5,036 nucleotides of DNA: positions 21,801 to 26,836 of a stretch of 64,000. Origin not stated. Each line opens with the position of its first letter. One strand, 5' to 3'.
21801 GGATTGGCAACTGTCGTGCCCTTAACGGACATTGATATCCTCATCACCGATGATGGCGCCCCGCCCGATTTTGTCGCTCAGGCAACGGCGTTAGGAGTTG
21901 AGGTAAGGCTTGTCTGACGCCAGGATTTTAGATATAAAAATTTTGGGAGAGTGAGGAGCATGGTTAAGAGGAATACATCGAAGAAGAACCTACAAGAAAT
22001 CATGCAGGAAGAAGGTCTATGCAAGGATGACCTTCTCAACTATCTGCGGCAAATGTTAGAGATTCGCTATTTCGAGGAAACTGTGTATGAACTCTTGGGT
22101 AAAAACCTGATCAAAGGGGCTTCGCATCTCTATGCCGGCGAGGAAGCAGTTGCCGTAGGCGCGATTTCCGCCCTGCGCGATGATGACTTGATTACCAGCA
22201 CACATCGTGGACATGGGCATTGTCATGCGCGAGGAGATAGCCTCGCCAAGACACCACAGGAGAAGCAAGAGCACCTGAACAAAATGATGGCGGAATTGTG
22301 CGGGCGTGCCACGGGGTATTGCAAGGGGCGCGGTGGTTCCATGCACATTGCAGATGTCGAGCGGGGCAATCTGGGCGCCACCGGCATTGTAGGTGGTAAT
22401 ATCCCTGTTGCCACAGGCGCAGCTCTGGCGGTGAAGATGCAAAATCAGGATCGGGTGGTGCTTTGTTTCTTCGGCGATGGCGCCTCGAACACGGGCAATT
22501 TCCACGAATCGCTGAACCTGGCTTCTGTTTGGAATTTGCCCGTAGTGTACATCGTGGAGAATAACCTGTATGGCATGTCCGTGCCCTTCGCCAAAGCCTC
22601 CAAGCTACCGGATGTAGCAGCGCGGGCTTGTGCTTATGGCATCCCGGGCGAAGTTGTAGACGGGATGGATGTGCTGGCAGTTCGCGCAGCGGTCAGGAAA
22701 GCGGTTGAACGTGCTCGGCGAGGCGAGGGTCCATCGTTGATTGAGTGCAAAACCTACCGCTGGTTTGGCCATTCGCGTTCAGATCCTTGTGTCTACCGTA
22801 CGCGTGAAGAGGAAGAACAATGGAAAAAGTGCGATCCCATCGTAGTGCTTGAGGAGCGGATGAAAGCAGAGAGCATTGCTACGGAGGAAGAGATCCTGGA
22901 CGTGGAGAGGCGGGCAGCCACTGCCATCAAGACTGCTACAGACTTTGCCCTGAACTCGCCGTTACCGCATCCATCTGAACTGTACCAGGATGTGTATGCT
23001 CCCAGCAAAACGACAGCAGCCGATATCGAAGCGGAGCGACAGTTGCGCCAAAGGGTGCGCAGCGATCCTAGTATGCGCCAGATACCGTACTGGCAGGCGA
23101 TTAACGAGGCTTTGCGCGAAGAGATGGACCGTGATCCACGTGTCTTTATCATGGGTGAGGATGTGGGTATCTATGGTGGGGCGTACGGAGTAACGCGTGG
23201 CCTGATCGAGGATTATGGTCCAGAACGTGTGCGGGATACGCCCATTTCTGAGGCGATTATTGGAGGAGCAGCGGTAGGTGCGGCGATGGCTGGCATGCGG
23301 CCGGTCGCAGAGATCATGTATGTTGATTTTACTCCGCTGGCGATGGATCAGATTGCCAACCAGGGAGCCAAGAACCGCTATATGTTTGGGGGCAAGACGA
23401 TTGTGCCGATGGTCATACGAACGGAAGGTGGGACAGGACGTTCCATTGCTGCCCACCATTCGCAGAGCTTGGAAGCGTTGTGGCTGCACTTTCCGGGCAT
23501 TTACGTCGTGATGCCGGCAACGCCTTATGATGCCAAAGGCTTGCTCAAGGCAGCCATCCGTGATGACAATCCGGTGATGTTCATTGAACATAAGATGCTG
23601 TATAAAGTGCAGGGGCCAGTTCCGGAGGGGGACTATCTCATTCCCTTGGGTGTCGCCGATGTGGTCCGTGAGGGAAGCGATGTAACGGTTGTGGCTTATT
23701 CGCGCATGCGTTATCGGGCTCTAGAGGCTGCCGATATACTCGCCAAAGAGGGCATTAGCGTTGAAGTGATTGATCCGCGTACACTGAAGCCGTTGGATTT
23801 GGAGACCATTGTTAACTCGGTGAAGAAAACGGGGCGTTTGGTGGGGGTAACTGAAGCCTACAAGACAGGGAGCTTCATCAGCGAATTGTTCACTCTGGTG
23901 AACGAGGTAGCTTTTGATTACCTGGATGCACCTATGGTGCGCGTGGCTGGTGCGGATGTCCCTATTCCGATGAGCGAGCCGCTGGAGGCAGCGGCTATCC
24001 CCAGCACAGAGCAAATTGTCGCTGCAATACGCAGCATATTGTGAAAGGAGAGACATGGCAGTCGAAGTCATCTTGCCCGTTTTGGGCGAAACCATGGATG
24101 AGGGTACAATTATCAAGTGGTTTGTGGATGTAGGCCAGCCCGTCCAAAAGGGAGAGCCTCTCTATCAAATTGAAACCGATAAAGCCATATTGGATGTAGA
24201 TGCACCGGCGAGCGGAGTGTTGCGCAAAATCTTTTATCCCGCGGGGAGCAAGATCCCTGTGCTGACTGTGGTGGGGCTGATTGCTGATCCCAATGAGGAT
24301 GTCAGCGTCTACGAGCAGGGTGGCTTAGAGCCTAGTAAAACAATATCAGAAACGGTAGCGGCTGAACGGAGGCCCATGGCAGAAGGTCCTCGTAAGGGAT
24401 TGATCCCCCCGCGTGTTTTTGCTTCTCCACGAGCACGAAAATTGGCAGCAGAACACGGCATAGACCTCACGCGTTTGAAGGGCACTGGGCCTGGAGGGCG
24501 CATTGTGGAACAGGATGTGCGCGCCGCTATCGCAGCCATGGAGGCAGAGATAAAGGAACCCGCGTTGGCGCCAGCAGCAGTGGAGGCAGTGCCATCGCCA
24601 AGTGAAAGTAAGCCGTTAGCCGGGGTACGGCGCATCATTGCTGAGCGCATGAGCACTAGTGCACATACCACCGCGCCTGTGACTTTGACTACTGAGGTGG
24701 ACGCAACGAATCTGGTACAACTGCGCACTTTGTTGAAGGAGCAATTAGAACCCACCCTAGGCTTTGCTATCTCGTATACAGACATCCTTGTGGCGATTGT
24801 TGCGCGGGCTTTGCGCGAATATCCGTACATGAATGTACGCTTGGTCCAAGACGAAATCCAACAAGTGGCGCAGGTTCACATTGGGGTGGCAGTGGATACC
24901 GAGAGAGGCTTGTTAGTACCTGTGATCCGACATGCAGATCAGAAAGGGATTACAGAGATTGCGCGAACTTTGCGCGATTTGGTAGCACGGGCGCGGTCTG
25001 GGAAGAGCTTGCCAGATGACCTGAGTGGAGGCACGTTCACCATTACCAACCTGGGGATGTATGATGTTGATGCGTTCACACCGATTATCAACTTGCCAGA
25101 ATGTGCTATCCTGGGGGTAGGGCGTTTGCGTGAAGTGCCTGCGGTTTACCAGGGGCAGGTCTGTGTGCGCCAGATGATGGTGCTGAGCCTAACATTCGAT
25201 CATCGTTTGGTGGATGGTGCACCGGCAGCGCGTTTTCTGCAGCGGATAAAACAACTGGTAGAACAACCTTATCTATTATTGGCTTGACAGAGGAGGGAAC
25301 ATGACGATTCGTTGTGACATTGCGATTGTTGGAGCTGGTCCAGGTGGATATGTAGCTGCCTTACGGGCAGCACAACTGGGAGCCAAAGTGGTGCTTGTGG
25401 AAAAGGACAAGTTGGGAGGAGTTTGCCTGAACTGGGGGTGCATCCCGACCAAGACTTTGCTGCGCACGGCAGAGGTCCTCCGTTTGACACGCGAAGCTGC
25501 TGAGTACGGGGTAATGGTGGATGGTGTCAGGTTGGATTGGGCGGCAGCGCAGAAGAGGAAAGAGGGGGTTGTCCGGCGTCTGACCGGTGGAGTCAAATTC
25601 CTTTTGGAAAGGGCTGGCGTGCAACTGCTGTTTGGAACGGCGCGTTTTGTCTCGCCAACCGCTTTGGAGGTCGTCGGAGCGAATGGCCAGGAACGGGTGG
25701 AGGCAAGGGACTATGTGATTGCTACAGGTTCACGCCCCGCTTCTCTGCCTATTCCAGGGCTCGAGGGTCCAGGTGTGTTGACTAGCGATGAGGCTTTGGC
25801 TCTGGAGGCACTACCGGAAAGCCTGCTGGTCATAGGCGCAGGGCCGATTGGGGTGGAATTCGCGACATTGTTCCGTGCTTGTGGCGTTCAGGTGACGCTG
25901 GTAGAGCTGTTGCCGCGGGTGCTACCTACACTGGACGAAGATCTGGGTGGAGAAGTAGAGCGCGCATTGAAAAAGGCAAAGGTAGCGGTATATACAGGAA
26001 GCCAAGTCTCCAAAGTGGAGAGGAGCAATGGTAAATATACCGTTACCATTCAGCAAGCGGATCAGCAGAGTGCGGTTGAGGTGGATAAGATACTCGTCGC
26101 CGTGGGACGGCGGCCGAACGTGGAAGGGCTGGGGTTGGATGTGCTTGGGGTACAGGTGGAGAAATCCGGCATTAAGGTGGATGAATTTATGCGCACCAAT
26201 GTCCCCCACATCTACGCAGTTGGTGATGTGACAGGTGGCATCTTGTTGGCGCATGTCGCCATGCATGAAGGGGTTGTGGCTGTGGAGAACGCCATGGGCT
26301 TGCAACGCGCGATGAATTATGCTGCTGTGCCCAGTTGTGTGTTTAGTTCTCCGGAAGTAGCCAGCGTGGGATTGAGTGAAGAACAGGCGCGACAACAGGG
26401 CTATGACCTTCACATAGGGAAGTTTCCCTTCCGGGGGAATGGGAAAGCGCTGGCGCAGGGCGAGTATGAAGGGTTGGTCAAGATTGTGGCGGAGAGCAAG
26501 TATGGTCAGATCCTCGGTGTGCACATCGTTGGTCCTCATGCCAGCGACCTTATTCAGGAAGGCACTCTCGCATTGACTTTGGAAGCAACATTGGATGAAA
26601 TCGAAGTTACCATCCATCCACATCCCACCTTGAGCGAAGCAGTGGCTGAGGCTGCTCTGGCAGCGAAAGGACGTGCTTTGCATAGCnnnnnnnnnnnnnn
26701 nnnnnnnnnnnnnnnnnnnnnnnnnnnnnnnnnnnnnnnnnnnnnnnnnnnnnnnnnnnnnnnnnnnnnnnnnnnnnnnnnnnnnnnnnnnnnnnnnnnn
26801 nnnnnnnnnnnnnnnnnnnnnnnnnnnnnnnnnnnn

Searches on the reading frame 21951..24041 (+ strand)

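Call 75: search_protein_families(library=pfam, proteins=[window:21951-24041:+], max_evalue=0.00001)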
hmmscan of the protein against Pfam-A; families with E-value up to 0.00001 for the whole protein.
window:21951-24041:+ (697 aa): 4 families
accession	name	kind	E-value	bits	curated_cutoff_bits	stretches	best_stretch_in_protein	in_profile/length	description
PF00676.26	E1_dh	-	1.3e-83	280.9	22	1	34-341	2-299/300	Dehydrogenase E1 component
PF02779.29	Transket_pyr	-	1.5e-43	148.9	27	1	377-552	2-173/174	Transketolase, pyrimidine binding domain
PF02780.25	Transketolase_C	-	5.2e-40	136.6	25.9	1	567-689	1-124/124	Transketolase, C-terminal domain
PF02775.26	TPP_enzyme_C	-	2.2e-09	37.7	21.9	1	143-266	26-151/151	Thiamine pyrophosphate enzyme, C-terminal TPP binding domain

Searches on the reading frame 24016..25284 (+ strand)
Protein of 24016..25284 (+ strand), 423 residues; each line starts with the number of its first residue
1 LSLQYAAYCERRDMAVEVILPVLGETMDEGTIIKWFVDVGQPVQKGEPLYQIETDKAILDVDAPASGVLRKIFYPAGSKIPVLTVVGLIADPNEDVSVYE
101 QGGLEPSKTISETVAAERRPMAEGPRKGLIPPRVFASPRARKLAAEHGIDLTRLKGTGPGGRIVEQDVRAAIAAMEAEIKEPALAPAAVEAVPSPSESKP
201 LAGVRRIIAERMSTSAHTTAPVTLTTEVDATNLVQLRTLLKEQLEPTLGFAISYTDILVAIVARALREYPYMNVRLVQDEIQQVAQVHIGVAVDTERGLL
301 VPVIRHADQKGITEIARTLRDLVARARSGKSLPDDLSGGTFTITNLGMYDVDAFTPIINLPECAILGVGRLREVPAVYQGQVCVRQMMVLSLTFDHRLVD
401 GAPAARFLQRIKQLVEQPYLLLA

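Call 75: search_protein_families(library=pfam, proteins=[window:24016-25284:+], max_evalue=0.00001)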
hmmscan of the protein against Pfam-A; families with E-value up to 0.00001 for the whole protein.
window:24016-25284:+ (423 aa): 3 families
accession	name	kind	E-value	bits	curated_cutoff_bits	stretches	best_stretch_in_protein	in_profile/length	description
PF00198.28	2-oxoacid_dh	-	1.3e-84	283.7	23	1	195-422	3-231/232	2-oxoacid dehydrogenases acyltransferase (catalytic domain)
PF02817.22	E3_binding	-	7.4e-18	64.9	23.7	1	134-169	1-36/36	e3 binding domain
PF00364.28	Biotin_lipoyl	-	2.4e-16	59.8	22.1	1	17-82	2-66/73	Biotin-requiring enzyme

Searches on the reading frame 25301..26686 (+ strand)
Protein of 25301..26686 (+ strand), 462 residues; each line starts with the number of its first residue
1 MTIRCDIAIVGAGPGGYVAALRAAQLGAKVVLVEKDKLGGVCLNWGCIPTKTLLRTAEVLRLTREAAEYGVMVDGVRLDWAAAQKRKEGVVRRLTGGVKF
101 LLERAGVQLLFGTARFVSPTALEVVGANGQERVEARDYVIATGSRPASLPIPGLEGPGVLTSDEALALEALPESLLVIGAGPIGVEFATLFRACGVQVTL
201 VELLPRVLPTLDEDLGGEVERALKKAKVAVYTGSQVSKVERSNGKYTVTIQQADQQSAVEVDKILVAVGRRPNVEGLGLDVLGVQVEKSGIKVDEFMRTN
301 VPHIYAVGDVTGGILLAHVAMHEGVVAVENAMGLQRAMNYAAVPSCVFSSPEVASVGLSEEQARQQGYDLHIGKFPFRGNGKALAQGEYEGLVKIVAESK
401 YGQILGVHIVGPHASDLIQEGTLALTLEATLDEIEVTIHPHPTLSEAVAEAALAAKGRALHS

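Call 75: search_protein_families(library=pfam, proteins=[window:25301-26686:+], max_evalue=0.00001)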
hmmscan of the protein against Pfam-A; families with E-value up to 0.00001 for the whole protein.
window:25301-26686:+ (462 aa): 10 families
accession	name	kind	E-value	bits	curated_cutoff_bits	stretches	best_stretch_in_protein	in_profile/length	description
PF07992.20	Pyr_redox_2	-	2.5e-77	260.6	26.1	1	6-324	2-291/291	Pyridine nucleotide-disulphide oxidoreductase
PF02852.28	Pyr_redox_dim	-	1e-39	135.5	25.3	1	343-452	1-110/110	Pyridine nucleotide-disulphide oxidoreductase, dimerisation domain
PF00070.33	Pyr_redox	-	2.4e-21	76.5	22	1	175-250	2-79/82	Pyridine nucleotide-disulphide oxidoreductase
PF13738.12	Pyr_redox_3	-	2.5e-17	63.5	30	1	130-308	120-305/305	Pyridine nucleotide-disulphide oxidoreductase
PF03486.20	HI0933_like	-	2e-08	34.4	50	0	6-37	2-33/244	HI0933-like protein Rossmann domain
PF12831.13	FAD_oxidored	-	3.9e-08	33.4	27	1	6-42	1-38/416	FAD dependent oxidoreductase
PF01494.25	FAD_binding_3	-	6.2e-08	32.7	22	0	5-70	2-66/349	FAD binding domain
PF01134.28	GIDA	-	6.4e-08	32.5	22.1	1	6-144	1-150/391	Glucose inhibited division protein A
PF13450.12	NAD_binding_8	-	7.1e-08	33.1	21.9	0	9-43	1-36/68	NAD(P)-binding Rossmann-like domain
PF00890.30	FAD_binding_2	-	1.4e-06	28.3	20.4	0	6-45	1-40/414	FAD binding domain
